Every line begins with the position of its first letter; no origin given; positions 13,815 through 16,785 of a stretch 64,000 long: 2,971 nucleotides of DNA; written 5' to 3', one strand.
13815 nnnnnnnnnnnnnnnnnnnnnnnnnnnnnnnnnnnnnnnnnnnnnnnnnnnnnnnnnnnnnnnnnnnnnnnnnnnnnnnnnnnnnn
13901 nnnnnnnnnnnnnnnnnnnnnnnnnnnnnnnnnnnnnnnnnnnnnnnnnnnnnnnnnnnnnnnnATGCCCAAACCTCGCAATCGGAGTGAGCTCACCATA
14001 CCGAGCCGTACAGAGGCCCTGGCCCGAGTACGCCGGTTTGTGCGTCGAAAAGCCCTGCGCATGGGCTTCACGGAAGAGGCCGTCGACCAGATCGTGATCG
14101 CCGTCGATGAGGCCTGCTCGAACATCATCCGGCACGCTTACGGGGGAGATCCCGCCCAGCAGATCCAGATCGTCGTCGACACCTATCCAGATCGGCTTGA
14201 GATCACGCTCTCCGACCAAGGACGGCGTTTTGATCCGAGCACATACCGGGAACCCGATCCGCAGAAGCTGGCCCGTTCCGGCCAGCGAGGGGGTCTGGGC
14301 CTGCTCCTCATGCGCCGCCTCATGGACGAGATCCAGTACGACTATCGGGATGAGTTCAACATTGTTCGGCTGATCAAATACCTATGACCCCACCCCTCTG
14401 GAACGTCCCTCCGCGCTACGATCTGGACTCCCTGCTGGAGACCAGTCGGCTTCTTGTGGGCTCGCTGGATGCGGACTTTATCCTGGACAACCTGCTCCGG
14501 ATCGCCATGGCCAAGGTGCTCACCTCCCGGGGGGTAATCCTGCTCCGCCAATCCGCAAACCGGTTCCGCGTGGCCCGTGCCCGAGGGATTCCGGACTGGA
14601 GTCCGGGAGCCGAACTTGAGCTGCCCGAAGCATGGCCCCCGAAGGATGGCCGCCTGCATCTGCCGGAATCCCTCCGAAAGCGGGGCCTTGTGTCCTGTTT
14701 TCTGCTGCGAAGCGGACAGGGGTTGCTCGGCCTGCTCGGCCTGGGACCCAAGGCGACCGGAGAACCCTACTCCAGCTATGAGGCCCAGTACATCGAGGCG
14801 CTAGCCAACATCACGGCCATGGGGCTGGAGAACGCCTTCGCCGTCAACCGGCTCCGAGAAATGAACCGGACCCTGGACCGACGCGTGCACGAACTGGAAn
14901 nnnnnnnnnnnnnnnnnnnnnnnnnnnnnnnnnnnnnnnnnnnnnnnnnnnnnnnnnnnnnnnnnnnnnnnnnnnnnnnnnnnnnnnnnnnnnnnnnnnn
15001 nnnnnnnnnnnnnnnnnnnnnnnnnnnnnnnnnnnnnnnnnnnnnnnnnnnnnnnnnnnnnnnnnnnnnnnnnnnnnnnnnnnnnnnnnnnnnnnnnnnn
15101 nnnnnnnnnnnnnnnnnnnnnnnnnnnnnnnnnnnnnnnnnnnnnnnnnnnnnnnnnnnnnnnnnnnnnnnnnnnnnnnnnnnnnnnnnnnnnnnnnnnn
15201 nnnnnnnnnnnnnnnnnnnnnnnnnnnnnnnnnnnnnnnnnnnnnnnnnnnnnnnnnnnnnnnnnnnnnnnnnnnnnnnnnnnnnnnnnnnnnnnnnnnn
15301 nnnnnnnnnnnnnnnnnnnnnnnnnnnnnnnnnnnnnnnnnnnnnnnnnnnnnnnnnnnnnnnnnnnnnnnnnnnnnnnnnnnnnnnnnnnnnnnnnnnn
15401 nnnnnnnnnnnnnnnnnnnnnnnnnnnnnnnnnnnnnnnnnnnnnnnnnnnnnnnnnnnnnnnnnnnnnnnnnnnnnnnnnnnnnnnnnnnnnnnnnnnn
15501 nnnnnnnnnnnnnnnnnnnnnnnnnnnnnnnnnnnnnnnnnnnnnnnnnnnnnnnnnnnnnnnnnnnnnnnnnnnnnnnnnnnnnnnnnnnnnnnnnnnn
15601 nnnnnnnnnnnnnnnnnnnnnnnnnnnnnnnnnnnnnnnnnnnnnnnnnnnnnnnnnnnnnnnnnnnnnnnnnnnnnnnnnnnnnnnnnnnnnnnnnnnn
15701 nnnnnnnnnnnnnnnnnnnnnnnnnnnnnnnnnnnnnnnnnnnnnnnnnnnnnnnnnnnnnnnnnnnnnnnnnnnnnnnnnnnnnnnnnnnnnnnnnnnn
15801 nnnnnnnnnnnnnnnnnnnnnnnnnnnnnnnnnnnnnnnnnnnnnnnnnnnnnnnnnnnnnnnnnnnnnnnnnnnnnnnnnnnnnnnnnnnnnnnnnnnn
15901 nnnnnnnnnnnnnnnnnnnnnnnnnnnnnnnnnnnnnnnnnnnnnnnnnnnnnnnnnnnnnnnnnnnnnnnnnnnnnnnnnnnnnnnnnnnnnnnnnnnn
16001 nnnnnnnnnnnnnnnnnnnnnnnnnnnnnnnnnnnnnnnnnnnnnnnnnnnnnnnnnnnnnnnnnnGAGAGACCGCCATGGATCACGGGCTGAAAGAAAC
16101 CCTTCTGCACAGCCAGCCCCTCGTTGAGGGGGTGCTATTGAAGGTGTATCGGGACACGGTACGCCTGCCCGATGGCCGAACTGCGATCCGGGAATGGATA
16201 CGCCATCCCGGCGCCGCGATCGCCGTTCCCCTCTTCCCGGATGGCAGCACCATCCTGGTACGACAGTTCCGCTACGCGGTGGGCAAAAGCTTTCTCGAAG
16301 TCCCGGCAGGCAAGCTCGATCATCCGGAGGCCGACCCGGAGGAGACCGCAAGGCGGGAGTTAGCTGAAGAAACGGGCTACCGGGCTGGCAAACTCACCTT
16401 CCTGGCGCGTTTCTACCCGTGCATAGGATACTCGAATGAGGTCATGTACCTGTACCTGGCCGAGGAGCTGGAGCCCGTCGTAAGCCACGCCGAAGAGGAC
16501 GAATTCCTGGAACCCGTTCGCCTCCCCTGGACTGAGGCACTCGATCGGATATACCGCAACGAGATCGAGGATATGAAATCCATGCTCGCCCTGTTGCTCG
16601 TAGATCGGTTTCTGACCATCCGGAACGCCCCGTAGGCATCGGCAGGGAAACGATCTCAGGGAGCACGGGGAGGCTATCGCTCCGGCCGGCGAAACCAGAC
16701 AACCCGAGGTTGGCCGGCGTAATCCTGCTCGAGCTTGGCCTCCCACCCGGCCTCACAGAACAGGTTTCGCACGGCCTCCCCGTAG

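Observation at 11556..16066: Four-gene partner-switching module with two paralogous RsbU-like PP2C phosphatases and no sigma factor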

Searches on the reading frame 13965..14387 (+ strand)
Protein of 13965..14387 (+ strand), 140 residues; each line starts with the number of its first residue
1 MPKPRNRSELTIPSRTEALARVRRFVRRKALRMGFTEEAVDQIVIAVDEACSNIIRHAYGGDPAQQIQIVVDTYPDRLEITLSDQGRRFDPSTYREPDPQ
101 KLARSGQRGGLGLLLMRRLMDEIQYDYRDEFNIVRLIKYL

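Call 3: search_protein_families(library=pfam, proteins=[window:13965-14387:+], max_evalue=0.01)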
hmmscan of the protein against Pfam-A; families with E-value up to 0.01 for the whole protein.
window:13965-14387:+ (140 aa): 2 families
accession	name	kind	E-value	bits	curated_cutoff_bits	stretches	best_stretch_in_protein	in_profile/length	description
PF13581.12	HATPase_c_2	-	3.7e-33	114.7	27.4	1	12-138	1-127/127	Histidine kinase-like ATPase domain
PF02518.31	HATPase_c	-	1.4e-08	35.6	26.4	1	41-122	4-86/111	Histidine kinase-, DNA gyrase B-, and HSP90-like ATPase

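Call 4: search_protein_families(library=ncbifam, proteins=[window:13965-14387:+], max_evalue=0.01)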
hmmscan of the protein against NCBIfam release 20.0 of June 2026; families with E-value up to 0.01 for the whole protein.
window:13965-14387:+ (140 aa): 5 families
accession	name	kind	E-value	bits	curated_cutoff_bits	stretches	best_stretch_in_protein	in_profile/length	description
NF003144.0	PRK04069.1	equivalog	2.6e-25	88.7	145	1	5-140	5-143/161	anti-sigma B factor RsbW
TIGR01924.1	rsbW_low_gc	equivalog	6.4e-24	84.2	155.05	1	6-140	6-143/159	anti-sigma B factor RsbW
NF041045.1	RsbA_anti_sig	subfamily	2e-16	60.1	210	1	11-135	184-299/303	anti-sigma factor RsbA family regulatory protein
TIGR01925.2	spIIAB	equivalog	3.1e-13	49.8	135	1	6-125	1-120/137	anti-sigma F factor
NF052443.1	SensHisKinMctS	equivalog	0.003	15.9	700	1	37-120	354-424/457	two-component system sensor histidine kinase MctS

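Call 8: find_encoding_contigs(protein=window:13965-14387:+, flank=10000, max_places=6)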
Protein window:13965-14387:+ (140 aa): 24 contigs read that carry it; 6 places shown.
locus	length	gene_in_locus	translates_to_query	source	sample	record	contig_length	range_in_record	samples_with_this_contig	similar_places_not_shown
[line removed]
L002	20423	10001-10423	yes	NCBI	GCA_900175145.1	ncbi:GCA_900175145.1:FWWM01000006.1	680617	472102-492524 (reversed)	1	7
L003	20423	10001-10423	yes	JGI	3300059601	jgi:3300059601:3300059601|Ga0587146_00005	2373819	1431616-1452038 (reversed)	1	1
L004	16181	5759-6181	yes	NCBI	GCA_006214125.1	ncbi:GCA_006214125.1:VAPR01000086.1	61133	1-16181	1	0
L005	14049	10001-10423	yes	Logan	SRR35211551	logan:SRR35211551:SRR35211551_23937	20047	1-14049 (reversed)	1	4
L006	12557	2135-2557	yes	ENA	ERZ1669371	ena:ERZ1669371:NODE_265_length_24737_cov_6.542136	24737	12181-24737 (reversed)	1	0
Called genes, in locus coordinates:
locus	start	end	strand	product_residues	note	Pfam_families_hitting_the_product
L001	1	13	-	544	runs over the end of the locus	PF12072:RNase_Y_N, PF00013:KH_1 (weak), PF08668:HDOD (faint), PF01966:HD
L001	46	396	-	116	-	PF05164:ZapA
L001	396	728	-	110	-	-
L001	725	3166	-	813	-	PF01588:tRNA_bind, PF03483:B3_4, PF03484:B5, PF17759:tRNA_synthFbeta, PF03147:FDX-ACB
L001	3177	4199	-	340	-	PF02912:Phe_tRNA-synt_N, PF01409:tRNA-synt_2d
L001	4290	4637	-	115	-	PF00453:Ribosomal_L20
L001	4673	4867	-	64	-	PF01632:Ribosomal_L35p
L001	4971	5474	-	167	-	PF05198:IF3_N, PF00707:IF3_C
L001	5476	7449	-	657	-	PF02824:TGS (weak), PF07973:tRNA_SAD, PF00587:tRNA-synt_2b, PF03129:HGTP_anticodon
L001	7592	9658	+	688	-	PF01590:GAF, PF13185:GAF_2, PF13492:GAF_3, PF07228:SpoIIE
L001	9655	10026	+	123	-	PF01740:STAS, PF13466:STAS_2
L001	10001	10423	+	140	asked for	PF13581:HATPase_c_2, PF02518:HATPase_c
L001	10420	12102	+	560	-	PF01590:GAF (faint), PF13492:GAF_3 (faint), PF13185:GAF_2 (weak), PF07228:SpoIIE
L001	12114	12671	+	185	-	PF28549:NDPSase_N, PF00293:NUDIX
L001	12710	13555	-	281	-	PF17827:PrmC_N, PF05175:MTS, PF13489:Methyltransf_23 (weak), PF06325:PrmA, PF13649:Methyltransf_25, PF13847:Methyltransf_31, PF08241:Methyltransf_11, PF08242:Methyltransf_12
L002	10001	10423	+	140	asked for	PF13581:HATPase_c_2, PF02518:HATPase_c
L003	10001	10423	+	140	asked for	PF13581:HATPase_c_2, PF02518:HATPase_c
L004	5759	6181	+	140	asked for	PF13581:HATPase_c_2, PF02518:HATPase_c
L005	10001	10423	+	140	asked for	PF13581:HATPase_c_2, PF02518:HATPase_c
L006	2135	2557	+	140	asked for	PF13581:HATPase_c_2, PF02518:HATPase_c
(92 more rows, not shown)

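Call 29: search_solved_structures(query=window:13965-14387:+, max_evalue=0.001, show_alignments=3)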
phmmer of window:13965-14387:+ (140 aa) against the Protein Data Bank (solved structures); distinct sequences matched with E-value up to 0.001: 5.
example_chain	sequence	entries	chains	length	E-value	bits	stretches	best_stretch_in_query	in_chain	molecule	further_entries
6m36_A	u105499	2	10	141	1.3e-18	70.6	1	9-139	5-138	Serine-protein kinase RsbW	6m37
1tid_A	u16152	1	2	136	7.8e-06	29.2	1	5-125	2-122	Anti-sigma F factor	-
1til_A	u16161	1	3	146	8.8e-06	29.1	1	5-125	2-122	Anti-sigma F factor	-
1th8_A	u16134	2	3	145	9.3e-06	29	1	5-125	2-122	Anti-sigma F factor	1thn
1l0o_A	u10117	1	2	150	9.6e-06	29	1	5-125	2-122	Anti-sigma F factor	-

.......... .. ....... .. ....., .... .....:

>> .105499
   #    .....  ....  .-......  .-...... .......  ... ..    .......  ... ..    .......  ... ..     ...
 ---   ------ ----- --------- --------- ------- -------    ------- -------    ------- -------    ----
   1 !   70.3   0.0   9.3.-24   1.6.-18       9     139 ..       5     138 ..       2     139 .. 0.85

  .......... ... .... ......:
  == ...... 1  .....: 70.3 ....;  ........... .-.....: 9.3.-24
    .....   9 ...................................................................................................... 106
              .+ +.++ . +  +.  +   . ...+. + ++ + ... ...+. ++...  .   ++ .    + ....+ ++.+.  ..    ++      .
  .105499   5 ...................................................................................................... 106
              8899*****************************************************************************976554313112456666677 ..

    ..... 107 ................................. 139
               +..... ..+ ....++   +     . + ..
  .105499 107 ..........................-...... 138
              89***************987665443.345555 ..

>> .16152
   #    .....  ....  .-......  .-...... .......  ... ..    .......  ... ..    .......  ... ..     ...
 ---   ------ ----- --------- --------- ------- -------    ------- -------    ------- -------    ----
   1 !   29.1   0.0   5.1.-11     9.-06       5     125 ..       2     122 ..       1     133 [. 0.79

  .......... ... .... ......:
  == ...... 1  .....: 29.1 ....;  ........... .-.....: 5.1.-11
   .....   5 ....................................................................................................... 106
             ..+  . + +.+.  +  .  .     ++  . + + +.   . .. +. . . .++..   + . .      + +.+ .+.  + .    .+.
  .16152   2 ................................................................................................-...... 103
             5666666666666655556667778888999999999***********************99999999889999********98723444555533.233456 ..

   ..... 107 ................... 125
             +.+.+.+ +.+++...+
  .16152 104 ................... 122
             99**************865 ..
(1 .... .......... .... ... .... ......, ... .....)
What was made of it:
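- The kinase N, G1 and G2 boxes align with RsbW (call 29).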

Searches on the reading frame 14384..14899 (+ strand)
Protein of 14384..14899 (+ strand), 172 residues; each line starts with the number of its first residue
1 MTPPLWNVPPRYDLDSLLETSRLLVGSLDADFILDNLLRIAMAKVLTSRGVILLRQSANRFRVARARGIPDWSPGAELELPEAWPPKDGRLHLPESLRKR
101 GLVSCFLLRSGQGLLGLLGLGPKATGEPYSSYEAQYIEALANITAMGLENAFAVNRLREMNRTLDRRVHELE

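Call 33: search_protein_families(library=pfam, proteins=[window:14384-14899:+], max_evalue=1)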
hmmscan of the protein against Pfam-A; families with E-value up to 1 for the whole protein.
seq(172 aa): 1 family
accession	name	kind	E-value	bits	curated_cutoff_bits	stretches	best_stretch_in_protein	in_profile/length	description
PF13492.12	GAF_3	-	0.011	16.6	27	1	32-150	4-129/129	GAF domain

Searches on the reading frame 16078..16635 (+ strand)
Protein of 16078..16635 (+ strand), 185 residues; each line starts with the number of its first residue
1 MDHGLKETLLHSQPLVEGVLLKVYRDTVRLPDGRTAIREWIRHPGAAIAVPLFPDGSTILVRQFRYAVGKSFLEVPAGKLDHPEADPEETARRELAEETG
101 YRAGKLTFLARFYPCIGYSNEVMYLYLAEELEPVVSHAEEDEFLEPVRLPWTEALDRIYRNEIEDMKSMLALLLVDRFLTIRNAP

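Call 3: search_protein_families(library=pfam, proteins=[window:16078-16635:+], max_evalue=0.01)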
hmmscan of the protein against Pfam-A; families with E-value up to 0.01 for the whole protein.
window:16078-16635:+ (185 aa): 1 family
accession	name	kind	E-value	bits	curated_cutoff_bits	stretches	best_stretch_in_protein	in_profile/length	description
PF00293.34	NUDIX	-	6.3e-16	59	21.1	1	45-154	4-118/134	NUDIX domain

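Call 4: search_protein_families(library=ncbifam, proteins=[window:16078-16635:+], max_evalue=0.01)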
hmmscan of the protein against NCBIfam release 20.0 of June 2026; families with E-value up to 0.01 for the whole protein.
window:16078-16635:+ (185 aa): 9 families
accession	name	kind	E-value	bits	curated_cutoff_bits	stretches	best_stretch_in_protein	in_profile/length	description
NF008736.0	PRK11762.1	equivalog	1.4e-19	70.4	169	1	42-181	45-183/186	ADP compounds hydrolase NudE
NF011585.0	PRK15009.1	equivalog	6.9e-12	45.4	234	1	44-172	46-181/191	GDP-mannose pyrophosphatase NudK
TIGR00052.1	TIGR00052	subfamily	1.1e-11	44.6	79.55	1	44-174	43-185/188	nudix-type nucleoside diphosphatase, YffH/AdpP family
TIGR02705.1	nudix_YtkD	equivalog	5.6e-06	26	154.4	1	73-115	47-88/156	RNA deprotection pyrophosphohydrolase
NF008044.0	PRK10776.1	equivalog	0.00056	19.8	148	1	71-129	31-88/130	8-oxo-dGTP diphosphatase MutT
NF041652.1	Nud_hyd_Dein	equivalog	0.00072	19.8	200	1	72-138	44-110/152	Nudix hydrolase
NF052459.1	OxoGTPPhMutT1Mycb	equivalog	0.00085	18.5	475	1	75-158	33-113/292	8-oxo-(d)GTP phosphatase MutT1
NF008003.0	PRK10729.1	equivalog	0.0031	16.8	248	1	21-129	31-147/210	ADP-ribose diphosphatase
TIGR00586.1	mutt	equivalog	0.0045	17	97.9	1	72-130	33-90/129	8-oxo-dGTP diphosphatase MutT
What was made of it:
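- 16078..16635 (+): NUDIX hydrolase (185 aa, NudE/ADP-ribose pyrophosphatase-like). It is probably co-transcribed here but is not a conserved part of the module. Pfam and NCBIfam (calls 3, 4).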
